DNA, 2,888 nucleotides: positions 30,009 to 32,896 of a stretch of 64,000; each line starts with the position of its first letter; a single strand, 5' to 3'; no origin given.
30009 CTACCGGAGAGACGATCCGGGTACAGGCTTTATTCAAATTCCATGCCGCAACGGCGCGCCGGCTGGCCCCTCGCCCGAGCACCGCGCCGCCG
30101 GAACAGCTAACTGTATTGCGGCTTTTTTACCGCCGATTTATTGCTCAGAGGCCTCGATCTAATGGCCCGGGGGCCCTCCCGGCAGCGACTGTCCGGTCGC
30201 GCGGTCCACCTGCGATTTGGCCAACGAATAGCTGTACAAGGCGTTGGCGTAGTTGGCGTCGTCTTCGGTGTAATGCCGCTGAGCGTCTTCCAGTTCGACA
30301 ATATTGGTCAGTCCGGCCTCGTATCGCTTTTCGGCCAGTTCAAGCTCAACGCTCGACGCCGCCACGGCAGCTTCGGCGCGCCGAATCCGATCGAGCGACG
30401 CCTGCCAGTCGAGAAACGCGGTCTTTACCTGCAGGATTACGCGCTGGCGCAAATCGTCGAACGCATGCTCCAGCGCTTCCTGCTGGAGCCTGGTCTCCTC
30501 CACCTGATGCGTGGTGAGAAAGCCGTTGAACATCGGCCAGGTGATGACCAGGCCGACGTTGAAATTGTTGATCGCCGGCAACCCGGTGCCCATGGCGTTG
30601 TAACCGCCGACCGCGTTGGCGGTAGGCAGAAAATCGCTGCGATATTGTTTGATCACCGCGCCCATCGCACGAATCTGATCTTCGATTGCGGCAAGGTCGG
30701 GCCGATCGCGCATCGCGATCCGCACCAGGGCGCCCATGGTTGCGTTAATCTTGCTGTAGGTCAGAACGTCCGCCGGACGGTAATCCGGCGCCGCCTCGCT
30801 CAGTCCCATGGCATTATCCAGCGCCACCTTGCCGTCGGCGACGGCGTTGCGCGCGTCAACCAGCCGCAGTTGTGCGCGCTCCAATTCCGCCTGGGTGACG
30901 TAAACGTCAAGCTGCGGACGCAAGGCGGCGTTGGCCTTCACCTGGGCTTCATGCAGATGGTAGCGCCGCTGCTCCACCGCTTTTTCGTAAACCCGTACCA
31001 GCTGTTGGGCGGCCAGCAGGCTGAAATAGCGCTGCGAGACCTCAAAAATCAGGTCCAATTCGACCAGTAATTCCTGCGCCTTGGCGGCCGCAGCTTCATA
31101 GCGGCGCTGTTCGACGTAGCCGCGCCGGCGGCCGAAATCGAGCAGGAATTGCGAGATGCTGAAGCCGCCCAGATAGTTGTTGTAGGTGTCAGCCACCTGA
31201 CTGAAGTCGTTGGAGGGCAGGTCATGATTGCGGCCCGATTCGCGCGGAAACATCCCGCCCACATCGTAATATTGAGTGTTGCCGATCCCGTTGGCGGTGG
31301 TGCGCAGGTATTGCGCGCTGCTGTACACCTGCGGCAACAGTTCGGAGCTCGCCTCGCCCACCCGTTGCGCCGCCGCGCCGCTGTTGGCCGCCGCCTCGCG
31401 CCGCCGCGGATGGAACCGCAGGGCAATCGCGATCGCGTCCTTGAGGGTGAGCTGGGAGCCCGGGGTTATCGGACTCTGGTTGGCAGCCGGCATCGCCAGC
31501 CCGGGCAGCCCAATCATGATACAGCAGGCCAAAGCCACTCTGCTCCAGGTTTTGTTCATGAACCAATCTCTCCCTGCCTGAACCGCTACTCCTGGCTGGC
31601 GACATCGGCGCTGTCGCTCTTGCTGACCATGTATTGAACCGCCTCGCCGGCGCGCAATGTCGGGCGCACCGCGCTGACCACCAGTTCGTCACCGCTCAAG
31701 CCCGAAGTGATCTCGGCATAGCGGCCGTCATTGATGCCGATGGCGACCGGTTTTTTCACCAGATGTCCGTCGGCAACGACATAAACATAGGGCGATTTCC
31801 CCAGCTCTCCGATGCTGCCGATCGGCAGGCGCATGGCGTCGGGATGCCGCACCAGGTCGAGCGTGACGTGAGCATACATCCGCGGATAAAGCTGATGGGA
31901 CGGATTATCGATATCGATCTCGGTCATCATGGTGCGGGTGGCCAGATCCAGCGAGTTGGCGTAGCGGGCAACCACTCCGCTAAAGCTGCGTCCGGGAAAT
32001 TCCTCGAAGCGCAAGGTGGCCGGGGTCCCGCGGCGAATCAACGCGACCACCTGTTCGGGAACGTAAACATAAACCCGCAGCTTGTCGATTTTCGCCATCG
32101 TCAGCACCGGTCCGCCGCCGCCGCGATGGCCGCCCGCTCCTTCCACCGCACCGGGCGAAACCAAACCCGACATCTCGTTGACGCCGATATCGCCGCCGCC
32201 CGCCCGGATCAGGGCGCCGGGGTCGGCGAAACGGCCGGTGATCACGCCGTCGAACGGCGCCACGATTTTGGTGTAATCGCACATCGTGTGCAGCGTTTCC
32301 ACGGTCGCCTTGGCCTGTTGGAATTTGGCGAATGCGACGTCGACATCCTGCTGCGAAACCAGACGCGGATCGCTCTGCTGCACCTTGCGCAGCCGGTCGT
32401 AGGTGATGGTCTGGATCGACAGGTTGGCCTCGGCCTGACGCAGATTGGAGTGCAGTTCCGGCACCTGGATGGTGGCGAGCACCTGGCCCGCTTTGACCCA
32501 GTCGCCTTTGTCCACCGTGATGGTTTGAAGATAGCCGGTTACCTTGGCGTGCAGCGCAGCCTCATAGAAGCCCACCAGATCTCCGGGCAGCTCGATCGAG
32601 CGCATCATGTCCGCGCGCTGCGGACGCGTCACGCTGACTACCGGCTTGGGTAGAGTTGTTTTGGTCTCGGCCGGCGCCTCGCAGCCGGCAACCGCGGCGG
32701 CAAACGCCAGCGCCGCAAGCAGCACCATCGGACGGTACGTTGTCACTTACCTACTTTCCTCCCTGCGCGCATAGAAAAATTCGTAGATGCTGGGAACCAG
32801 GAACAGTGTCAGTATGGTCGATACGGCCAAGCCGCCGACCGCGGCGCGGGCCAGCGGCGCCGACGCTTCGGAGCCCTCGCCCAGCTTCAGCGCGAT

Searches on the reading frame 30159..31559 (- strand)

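Call 81: search_protein_families(library=pfam, proteins=[window:30159-31559:-])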
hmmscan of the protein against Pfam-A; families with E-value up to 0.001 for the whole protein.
window:30159-31559:- (466 aa): 1 family
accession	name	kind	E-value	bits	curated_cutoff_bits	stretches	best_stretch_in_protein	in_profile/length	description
PF02321.23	OEP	-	2.8e-57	194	22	2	278-456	4-187/187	Outer membrane efflux protein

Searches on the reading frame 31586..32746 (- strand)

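Call 81: search_protein_families(library=pfam, proteins=[window:31586-32746:-])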
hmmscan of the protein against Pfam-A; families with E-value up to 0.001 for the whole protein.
window:31586-32746:- (386 aa): 4 families
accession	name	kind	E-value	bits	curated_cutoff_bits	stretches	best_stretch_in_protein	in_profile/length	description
PF16576.10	HlyD_D23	-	6.3e-24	84.9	30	2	207-292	129-214/214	Barrel-sandwich domain of CusB or HlyD membrane-fusion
PF13437.12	HlyD_3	-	6.4e-15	56.2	22.2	1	209-284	22-101/106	HlyD family secretion protein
PF13533.13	Biotin_lipoyl_2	-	0.00032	20.9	29.8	1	65-93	3-31/32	Biotin-lipoyl like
PF00364.28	Biotin_lipoyl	-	0.00043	20.5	22.1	0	64-93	44-73/73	Biotin-requiring enzyme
